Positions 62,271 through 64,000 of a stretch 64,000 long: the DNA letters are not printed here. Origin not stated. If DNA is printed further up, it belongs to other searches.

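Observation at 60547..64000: FkbH-like + ACP + GNAT + CE4 module at the cluster's upstream end suggests ACP-dependent acyl (glyceroyl-type) decoration of a sugar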

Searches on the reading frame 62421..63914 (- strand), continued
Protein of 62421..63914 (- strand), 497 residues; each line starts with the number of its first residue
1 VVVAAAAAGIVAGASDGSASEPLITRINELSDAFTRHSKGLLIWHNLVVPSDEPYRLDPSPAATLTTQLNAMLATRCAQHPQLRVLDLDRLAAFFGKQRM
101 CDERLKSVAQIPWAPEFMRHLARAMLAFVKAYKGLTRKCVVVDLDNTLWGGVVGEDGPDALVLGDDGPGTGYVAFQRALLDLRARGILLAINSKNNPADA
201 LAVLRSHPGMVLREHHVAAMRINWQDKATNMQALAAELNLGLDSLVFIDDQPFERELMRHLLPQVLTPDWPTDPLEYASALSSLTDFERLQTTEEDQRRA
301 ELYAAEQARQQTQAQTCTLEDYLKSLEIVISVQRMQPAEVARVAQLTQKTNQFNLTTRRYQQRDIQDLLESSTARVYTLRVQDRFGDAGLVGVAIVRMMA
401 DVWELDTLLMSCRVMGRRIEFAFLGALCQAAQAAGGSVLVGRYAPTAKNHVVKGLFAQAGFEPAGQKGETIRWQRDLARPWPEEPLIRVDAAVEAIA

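Call 18: find_related_loci(query=A1, collection=genome_contigs, flank=10000)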
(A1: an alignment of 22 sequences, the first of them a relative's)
Query A1 (602 aa) in genome_contigs; peptide patterns used: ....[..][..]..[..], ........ (x = any residue, [..] = any of these).
599 stretches matched a pattern (row limit reached: there are more); 595 encode a relative of the query (tblastn E <= 1e-3); the best 80 are kept; 80 distinct loci.
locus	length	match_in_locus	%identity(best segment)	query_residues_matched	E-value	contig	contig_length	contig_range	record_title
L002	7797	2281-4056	42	7-582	4e-152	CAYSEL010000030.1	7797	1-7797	MAG TPA_asm: uncultured Candidatus Bathyarchaeia archaeon isolate SRP231805_co4_114 genome assembly, contig: k141_73595,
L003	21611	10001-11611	42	47-582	1e-144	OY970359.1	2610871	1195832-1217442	MAG: uncultured Phycisphaerales bacterium isolate MFD01231.bin.c.4 genome assembly, chromosome: 1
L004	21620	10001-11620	39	43-588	6e-137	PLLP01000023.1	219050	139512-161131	MAG: Phycisphaerales bacterium isolate fen_1361 73.20120800_E3X.29_contig_435, whole genome shotgun sequence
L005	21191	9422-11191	39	7-582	5e-135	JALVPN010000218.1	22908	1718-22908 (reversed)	MAG: Promethearchaeota archaeon isolate A3_metabat1_scaf2bin.173 A3_NODE_918_length_22908_cov_2.047057, whole genome sho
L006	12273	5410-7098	38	46-594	1e-133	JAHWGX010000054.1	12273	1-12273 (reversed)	MAG: Candidatus Woesearchaeota archaeon isolate FT1_083 k127_44398920, whole genome shotgun sequence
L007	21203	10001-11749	43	3-566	2e-132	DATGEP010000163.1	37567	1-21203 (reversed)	MAG TPA_asm: Ktedonobacterales bacterium isolate SMAG_U9705 k141_1290058, whole genome shotgun sequence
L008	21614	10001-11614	40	22-566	3e-132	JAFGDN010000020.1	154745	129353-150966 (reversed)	MAG: Sedimentisphaerales bacterium isolate Zod_Metabat.1177 k87_2719462, whole genome shotgun sequence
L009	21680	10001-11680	39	22-588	3e-132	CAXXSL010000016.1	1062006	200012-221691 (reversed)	MAG: Anaerohalosphaeraceae bacterium isolate e6d7abad-767e-426a-9bd1-1558fb450614 genome assembly, contig: contig_16, wh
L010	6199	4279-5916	42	50-588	5e-129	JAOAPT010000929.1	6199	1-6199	MAG: Candidatus Solibacter sp. isolate RYN_21 scaffold_3251878, whole genome shotgun sequence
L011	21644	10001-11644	38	47-585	9e-128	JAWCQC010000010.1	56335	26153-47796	MAG: Candidatus Nitrosotenuis sp. isolate JZ-2_201901_bins_13 JZ-2_201901_bins_13_scaffold_10, whole genome shotgun sequ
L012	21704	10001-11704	37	13-566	1e-126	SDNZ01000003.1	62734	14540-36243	MAG: Candidatus Thorarchaeota archaeon isolate AMARA_8 AMARA-sed17-654, whole genome shotgun sequence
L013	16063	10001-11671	36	50-596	4e-126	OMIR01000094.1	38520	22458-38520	Nitrosopumilales archaeon isolate AM_0615 genome assembly, contig: DGE0002AM2008_1_154103, whole genome shotgun sequence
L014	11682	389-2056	40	50-588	4e-126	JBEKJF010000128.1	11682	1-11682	MAG: Candidatus Sulfotelmatobacter sp. isolate SPRUCE 317 SPRUCE_317_128, whole genome shotgun sequence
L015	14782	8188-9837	42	49-584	1e-125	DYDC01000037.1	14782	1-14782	MAG TPA_asm: Methylacidiphilum sp. isolate IMS_BF NODE_918_length_14792_cov_59.6786, whole genome shotgun sequence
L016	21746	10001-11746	35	13-575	4e-124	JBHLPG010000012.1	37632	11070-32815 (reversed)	MAG: Promethearchaeota archaeon isolate DZ3S.51 DZ3S.51@2488, whole genome shotgun sequence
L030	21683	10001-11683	40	45-590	9e-120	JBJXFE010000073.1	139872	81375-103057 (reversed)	MAG: Phycisphaerales bacterium isolate F1F2.bin.534 k127_4046316, whole genome shotgun sequence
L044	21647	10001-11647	40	48-582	3e-117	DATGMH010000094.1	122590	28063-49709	MAG TPA_asm: Bryobacteraceae bacterium isolate SMAG_U9907 k141_340763, whole genome shotgun sequence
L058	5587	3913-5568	38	14-554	4e-113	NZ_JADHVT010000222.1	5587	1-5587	MAG: Acidovorax sp. isolate BS750m-G8 BS-750m-C30992, whole genome shotgun sequence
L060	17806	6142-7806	41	58-590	7e-113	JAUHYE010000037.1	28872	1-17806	MAG: Phycisphaerae bacterium isolate 3_bin.40 NODE_2082_length_28872_cov_0.997252, whole genome shotgun sequence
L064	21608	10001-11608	39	45-566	1e-111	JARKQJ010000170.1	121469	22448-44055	MAG: Paludibaculum sp. isolate Reactor_maxbin.100 k141_933181, whole genome shotgun sequence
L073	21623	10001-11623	37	50-579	4e-109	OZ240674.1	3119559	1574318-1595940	MAG: Rhodospirillales bacterium isolate 6ee3a4df-0e34-4dc3-aa72-0311379eb40e genome assembly, chromosome: 1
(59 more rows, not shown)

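Call 24: search_protein_families(library=pfam, alignment_id=A2, max_evalue=0.001)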
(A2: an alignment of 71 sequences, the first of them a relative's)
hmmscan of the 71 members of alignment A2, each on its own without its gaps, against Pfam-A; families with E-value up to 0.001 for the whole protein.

A. member 1, L003:11870-12784:+ (305 aa): 0 families

B. families by the number of members that match (of 71 scanned): 48 families (the first 25 are shown)
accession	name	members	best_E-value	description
PF01575.25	MaoC_dehydratas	11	9.1e-21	MaoC like domain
PF00583.31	Acetyltransf_1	7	1.5e-13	Acetyltransferase (GNAT) family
PF13452.11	FAS1_DH_region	7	6.9e-09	FAS1-like, dehydratase domain region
PF01041.23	DegT_DnrJ_EryC1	3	1.3e-131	DegT/DnrJ/EryC1/StrS aminotransferase family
PF13527.13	Acetyltransf_9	3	8.7e-07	Acetyltransferase (GNAT) domain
PF13561.12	adh_short_C2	2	8.6e-48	Enoyl-(Acyl carrier protein) reductase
PF00106.31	adh_short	2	4.8e-39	short chain dehydrogenase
PF00535.33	Glycos_transf_2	2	3.5e-28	Glycosyl transferase family 2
PF13302.13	Acetyltransf_3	2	9.4e-24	Acetyltransferase (GNAT) domain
PF01522.26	Polysacc_deac_1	2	7.9e-23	Polysaccharide deacetylase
PF13641.12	Glyco_tranf_2_3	2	2.5e-17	Glycosyltransferase like family 2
PF08659.16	KR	2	1.3e-14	KR domain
PF13231.12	PMT_2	2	9.7e-13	Dolichyl-phosphate-mannose-protein mannosyltransferase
PF13632.12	Glyco_trans_2_3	2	2.6e-09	Glycosyl transferase family group 2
PF01648.25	ACPS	2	6.3e-09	4'-phosphopantetheinyl transferase superfamily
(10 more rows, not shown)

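Call 27: search_dna_similar(query=P0001, collection=plasmids, mode=protein, max_rows=40, rows=spread)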
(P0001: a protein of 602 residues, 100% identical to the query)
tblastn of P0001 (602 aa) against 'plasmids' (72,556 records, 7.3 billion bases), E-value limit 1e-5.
Records with a match: 205; places in all: 208; records where one place covers at least 80% of the query: 28.
Best place of each record, by identity: <60% 205.
By first word of the organism name: Bacillus 52; Sinorhizobium 40; Streptomyces 39; Ralstonia 15; Clostridium 13; Rhodococcus 5; Rhizobium 5; Nocardia 3; Methylosinus 2; Burkholderia 2; and 25 more.
By predicted mobility (MOB-suite, as given by PLSDB): non-mobilizable 126; mobilizable 74; conjugative 5.
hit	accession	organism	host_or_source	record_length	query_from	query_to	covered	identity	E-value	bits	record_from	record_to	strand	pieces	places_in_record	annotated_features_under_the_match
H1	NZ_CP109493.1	Streptomyces sp. NBC_01435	-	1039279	51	590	90%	36.2%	3e-78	277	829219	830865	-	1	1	record has no annotation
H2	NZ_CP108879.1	Streptomyces sp. NBC_00822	-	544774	44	589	91%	33.2%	2e-67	246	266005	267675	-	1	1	HAD-IIIC family phosphatase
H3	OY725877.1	Subdoligranulum variabile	-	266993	20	578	93%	31.7%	1e-68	249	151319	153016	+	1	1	none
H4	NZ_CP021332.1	Maritalea myrionectae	pure culture,Lava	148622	169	583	69%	37.6%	2e-70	254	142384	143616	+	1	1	HAD-IIIC family phosphatase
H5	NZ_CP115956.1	Ralstonia pseudosolanacearum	Solanum tuberosum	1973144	40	525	81%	31.8%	6e-53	203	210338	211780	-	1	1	none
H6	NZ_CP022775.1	Ralstonia solanacearum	Solanum tuberosum,single cell,Potato ...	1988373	40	525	81%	31.5%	4e-53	204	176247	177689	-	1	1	none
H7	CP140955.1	Sinorhizobium meliloti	Medicago lupulina,whole organism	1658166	164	573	68%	37.2%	8e-71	256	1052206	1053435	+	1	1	HAD family hydrolase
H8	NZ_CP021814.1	Sinorhizobium meliloti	Medicago truncatula,Single Cell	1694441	164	573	68%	37.0%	3e-70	254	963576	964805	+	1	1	none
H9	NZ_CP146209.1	Sinorhizobium meliloti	-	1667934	164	573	68%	37.0%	4e-70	253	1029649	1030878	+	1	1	none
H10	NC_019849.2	Sinorhizobium meliloti GR4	-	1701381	164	573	68%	37.0%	1e-69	252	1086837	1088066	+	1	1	none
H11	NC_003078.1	Sinorhizobium meliloti 1021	-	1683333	164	573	68%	36.9%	7e-60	257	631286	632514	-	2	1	none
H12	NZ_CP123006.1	Sinorhizobium meliloti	Medicago sativa,cell culture,nodules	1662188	164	573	68%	36.7%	7e-70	253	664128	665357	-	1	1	none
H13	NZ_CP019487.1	Sinorhizobium meliloti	alfalfa,single cell,nitrogen fixing ...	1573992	164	574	68%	36.6%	7e-69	250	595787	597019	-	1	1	none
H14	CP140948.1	Sinorhizobium meliloti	Medicago lupulina,whole organism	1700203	164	574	68%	36.4%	2e-68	249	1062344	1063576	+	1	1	HAD family hydrolase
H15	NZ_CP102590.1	Niallia taxi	-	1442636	164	554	65%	36.8%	3e-69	251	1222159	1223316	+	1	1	none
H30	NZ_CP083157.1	Bacillus thuringiensis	whole organism,Biopesticide XenTari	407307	243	587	57%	28.2%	8e-27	124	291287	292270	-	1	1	HAD-IIIC family phosphatase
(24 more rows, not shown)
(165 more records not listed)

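Call 28: get_annotated_region(hit=H30, flank=9000)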
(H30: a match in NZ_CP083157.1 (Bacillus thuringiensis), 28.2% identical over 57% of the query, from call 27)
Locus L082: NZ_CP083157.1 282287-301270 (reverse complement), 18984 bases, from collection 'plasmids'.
description: Bacillus thuringiensis strain ABTS-1857 plasmid pCH_181-a, complete sequence
organism: Bacillus thuringiensis (NCBI taxid 1428)
taxonomy: Bacteria; Bacillota; Bacilli; Bacillales; Bacillaceae; Bacillus; Bacillus thuringiensis
host: -; source: whole organism,Biopesticide XenTari; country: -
typing (MOB-suite, as given by PLSDB): non-mobilizable; replicon rep_cluster_125,rep_cluster_1721; mating-pair formation MPF_T
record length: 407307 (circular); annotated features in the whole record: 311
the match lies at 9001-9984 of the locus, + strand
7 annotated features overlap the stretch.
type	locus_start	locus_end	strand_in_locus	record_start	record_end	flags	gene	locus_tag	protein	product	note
CDS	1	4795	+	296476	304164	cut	-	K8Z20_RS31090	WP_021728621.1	hybrid non-ribosomal peptide synthetase/type I polyketide synthase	-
CDS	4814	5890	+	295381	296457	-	-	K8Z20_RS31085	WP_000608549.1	LLM class flavin-dependent oxidoreductase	-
CDS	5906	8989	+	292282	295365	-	-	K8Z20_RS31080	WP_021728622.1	cyclic peptide export ABC transporter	GO:0015833 - peptide transport [Evidence IEA]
CDS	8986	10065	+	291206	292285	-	-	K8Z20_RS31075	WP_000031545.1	HAD-IIIC family phosphatase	-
CDS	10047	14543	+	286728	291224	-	-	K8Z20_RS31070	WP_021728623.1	non-ribosomal peptide synthetase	-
CDS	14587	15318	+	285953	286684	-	-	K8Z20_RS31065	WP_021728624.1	alpha/beta fold hydrolase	-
CDS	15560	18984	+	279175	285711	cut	-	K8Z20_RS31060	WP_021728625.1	non-ribosomal peptide synthetase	-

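Call 29: get_annotated_region(hit=H7, flank=9000)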
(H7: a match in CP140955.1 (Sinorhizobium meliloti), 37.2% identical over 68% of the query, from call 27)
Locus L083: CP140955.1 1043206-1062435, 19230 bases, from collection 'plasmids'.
description: Sinorhizobium meliloti strain ml47 plasmid pSymB, complete sequence
organism: Sinorhizobium meliloti (NCBI taxid 382)
taxonomy: Bacteria; Pseudomonadota; Alphaproteobacteria; Hyphomicrobiales; Rhizobiaceae; Sinorhizobium; Sinorhizobium meliloti
host: -; source: Medicago lupulina,whole organism; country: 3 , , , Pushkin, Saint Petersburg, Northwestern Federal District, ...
typing (MOB-suite, as given by PLSDB): mobilizable; relaxase MOBQ
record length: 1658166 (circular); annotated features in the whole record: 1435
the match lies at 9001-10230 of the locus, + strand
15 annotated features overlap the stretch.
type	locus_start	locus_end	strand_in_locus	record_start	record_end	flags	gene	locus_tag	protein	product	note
CDS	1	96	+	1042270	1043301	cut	-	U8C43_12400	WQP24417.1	sugar ABC transporter permease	-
CDS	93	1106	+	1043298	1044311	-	-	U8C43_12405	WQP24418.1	autoinducer 2 import system permease LsrD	-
CDS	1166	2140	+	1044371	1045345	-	lsrB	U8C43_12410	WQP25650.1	autoinducer 2 ABC transporter substrate-binding protein LsrB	-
CDS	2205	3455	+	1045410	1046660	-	-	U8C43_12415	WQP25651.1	class II aldolase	-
CDS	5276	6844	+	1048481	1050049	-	-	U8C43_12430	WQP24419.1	MBOAT family protein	-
CDS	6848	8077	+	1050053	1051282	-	-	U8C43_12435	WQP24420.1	TonB-dependent receptor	-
CDS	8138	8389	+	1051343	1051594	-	-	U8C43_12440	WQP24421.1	acyl carrier protein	-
CDS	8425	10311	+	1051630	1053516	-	-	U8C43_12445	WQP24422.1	HAD family hydrolase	-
CDS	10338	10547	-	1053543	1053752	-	-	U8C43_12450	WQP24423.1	DUF2280 domain-containing protein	-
CDS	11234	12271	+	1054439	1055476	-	-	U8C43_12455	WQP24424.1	calcium-binding protein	-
CDS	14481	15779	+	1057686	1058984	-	-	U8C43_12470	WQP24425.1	capsular polysaccharide biosynthesis protein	-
CDS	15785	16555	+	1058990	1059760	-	-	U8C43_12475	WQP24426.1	ABC transporter permease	-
CDS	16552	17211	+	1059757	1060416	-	-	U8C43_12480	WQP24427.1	ABC transporter ATP-binding protein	-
CDS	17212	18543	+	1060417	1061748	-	-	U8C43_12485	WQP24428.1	RkpR, polysaccharide export protein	-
CDS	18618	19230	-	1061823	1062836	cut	-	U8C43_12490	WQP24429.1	KpsF/GutQ family sugar-phosphate isomerase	-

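Call 50: search_solved_structures(query=A3, max_evalue=1)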
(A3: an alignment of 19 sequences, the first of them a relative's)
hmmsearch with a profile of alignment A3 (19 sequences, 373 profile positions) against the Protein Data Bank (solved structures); distinct sequences matched with E-value up to 1: 0.

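Call 52: find_encoding_contigs(protein=P0021, flank=8000, max_places=1)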
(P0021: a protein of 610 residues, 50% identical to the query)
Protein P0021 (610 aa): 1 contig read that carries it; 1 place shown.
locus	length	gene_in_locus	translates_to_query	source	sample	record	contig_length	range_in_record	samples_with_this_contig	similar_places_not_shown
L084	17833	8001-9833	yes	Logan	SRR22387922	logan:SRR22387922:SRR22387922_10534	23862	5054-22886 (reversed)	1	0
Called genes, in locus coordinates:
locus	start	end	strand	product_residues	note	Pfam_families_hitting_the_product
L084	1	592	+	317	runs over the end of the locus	PF01073:3Beta_HSD, PF01370:Epimerase, PF02719:Polysacc_synt_2, PF04321:RmlD_sub_bind, PF05368:NmrA (weak), PF08659:KR (weak), PF16363:GDP_Man_Dehyd, PF13460:NAD_binding_10, +2 more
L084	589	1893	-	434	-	PF13231:PMT_2 (weak)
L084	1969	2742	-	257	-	PF01135:PCMT (weak), PF13489:Methyltransf_23, PF01209:Ubie_methyltran (weak), PF05175:MTS (faint), PF13847:Methyltransf_31, PF08241:Methyltransf_11, PF08242:Methyltransf_12 (weak), PF13649:Methyltransf_25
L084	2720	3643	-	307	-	-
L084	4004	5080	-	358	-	-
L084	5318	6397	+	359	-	PF01073:3Beta_HSD, PF01370:Epimerase, PF02719:Polysacc_synt_2, PF04321:RmlD_sub_bind, PF07993:NAD_binding_4 (weak), PF13460:NAD_binding_10, PF16363:GDP_Man_Dehyd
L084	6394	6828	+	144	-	PF01575:MaoC_dehydratas, PF13452:FAS1_DH_region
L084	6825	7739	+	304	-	PF13489:Methyltransf_23, PF00891:Methyltransf_2 (faint), PF13847:Methyltransf_31, PF08241:Methyltransf_11, PF08242:Methyltransf_12, PF13649:Methyltransf_25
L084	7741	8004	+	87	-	-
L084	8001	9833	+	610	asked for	PF21211:FkbH_N (weak)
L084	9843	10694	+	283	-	PF02522:Antibiotic_NAT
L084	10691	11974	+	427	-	PF16254:DUF4910, PF09940:DUF2172, PF04389:Peptidase_M28 (weak), PF16221:HTH_47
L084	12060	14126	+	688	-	-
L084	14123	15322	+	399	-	PF01041:DegT_DnrJ_EryC1, PF00155:Aminotran_1_2, PF00266:Aminotran_5 (weak), PF01053:Cys_Met_Meta_PP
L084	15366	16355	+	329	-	PF04101:Glyco_tran_28_C (weak)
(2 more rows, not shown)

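Call 53: find_encoding_contigs(protein=P0020, flank=8000, max_places=1)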
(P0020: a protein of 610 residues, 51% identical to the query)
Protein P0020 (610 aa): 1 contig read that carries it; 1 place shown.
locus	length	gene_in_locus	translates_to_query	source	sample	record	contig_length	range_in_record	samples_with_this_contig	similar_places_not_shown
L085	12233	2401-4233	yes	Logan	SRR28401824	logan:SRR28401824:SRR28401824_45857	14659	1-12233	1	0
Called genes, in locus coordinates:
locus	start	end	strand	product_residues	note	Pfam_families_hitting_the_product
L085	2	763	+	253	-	?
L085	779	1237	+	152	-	PF01575:MaoC_dehydratas, PF13452:FAS1_DH_region (weak)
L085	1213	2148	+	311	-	PF13489:Methyltransf_23, PF08241:Methyltransf_11, PF08242:Methyltransf_12, PF13649:Methyltransf_25, PF13847:Methyltransf_31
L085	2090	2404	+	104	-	-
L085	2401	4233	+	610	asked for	PF21211:FkbH_N (faint)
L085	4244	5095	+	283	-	PF02522:Antibiotic_NAT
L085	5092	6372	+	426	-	PF16254:DUF4910, PF09940:DUF2172, PF04389:Peptidase_M28 (faint), PF16221:HTH_47 (weak)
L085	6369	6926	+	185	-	PF13302:Acetyltransf_3, PF00583:Acetyltransf_1 (weak), PF13420:Acetyltransf_4, PF13523:Acetyltransf_8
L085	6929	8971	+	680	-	-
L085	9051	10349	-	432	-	PF00202:Aminotran_3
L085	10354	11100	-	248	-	PF02348:CTP_transf_3, PF12804:NTP_transf_3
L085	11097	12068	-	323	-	PF01408:GFO_IDH_MocA, PF02826:2-Hacid_dh_C (faint), PF02894:GFO_IDH_MocA_C, PF22725:GFO_IDH_MocA_C3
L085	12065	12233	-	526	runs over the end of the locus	PF03102:NeuB, PF08666:SAF (weak), PF13302:Acetyltransf_3, PF13523:Acetyltransf_8 (weak), PF00583:Acetyltransf_1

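Call 54: find_encoding_contigs(protein=P0004, flank=8000, max_places=1)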
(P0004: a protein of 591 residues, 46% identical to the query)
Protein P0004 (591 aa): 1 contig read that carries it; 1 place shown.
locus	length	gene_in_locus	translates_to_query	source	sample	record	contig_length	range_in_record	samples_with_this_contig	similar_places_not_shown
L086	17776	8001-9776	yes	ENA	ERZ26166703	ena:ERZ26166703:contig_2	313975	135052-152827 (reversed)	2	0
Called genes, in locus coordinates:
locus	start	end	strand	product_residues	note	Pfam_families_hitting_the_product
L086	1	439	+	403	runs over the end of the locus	PF00155:Aminotran_1_2 (weak), PF01053:Cys_Met_Meta_PP (faint), PF01041:DegT_DnrJ_EryC1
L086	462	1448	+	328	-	PF01408:GFO_IDH_MocA, PF02894:GFO_IDH_MocA_C, PF22725:GFO_IDH_MocA_C3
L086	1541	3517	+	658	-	PF02348:CTP_transf_3, PF12804:NTP_transf_3 (weak), PF00202:Aminotran_3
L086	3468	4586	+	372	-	PF03102:NeuB, PF08666:SAF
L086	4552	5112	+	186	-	PF13302:Acetyltransf_3, PF13523:Acetyltransf_8 (faint), PF00583:Acetyltransf_1, PF13508:Acetyltransf_7 (weak)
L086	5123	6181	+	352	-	-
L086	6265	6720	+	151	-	PF01575:MaoC_dehydratas, PF13452:FAS1_DH_region, PF03061:4HBT (weak)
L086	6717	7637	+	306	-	PF00891:Methyltransf_2 (weak), PF13489:Methyltransf_23, PF08241:Methyltransf_11, PF08242:Methyltransf_12, PF13649:Methyltransf_25, PF13847:Methyltransf_31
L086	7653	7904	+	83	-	-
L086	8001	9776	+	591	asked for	PF21211:FkbH_N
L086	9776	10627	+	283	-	PF02522:Antibiotic_NAT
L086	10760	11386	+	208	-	PF13302:Acetyltransf_3, PF13420:Acetyltransf_4, PF13523:Acetyltransf_8 (faint), PF00583:Acetyltransf_1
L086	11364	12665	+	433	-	PF16254:DUF4910, PF09940:DUF2172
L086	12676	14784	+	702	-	-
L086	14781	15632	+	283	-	PF01061:ABC2_membrane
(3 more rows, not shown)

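Call 55: find_encoding_contigs(protein=P0009, flank=8000, max_places=1)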
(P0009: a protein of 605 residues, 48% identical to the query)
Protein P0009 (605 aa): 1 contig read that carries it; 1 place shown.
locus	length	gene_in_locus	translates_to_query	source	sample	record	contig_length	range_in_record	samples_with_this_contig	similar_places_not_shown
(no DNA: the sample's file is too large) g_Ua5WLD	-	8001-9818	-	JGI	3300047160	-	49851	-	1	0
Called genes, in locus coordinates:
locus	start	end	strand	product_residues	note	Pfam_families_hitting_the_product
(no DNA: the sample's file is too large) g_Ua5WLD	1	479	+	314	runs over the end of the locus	PF02779:Transket_pyr, PF02780:Transketolase_C, PF22613:Transketolase_C_1 (weak)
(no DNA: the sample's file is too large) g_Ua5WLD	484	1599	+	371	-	PF00155:Aminotran_1_2 (weak), PF00266:Aminotran_5 (weak), PF01041:DegT_DnrJ_EryC1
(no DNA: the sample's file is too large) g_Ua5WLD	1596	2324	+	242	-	PF02397:Bac_transf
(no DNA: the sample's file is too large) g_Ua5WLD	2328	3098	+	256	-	PF05711:TylF, PF13578:Methyltransf_24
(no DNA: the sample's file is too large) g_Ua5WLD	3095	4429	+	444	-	PF13579:Glyco_trans_4_4 (weak), PF00534:Glycos_transf_1, PF13692:Glyco_trans_1_4, PF13524:Glyco_trans_1_2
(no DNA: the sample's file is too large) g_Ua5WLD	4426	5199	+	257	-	PF01209:Ubie_methyltran (weak), PF13489:Methyltransf_23, PF05148:Methyltransf_8 (weak), PF13649:Methyltransf_25, PF13847:Methyltransf_31, PF08241:Methyltransf_11, PF08242:Methyltransf_12 (weak)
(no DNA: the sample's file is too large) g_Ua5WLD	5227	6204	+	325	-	PF01073:3Beta_HSD, PF01370:Epimerase, PF02719:Polysacc_synt_2, PF04321:RmlD_sub_bind, PF05368:NmrA, PF07993:NAD_binding_4 (faint), PF16363:GDP_Man_Dehyd, PF13460:NAD_binding_10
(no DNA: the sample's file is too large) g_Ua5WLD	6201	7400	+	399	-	PF00155:Aminotran_1_2, PF01041:DegT_DnrJ_EryC1, PF01212:Beta_elim_lyase (faint), PF01053:Cys_Met_Meta_PP (weak)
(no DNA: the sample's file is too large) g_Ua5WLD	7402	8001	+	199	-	PF13302:Acetyltransf_3, PF13420:Acetyltransf_4 (weak), PF00583:Acetyltransf_1 (weak)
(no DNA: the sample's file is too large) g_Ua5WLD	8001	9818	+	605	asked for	-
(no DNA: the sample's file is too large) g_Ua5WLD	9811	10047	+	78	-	PF00550:PP-binding (weak)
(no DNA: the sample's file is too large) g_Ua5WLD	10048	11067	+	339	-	PF01408:GFO_IDH_MocA, PF22725:GFO_IDH_MocA_C3 (faint)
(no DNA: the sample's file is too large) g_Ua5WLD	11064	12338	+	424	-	PF01041:DegT_DnrJ_EryC1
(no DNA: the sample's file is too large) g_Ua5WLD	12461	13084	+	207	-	PF02348:CTP_transf_3 (weak)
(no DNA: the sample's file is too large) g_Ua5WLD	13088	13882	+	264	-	PF00106:adh_short, PF01370:Epimerase, PF08659:KR, PF16363:GDP_Man_Dehyd (weak), PF13561:adh_short_C2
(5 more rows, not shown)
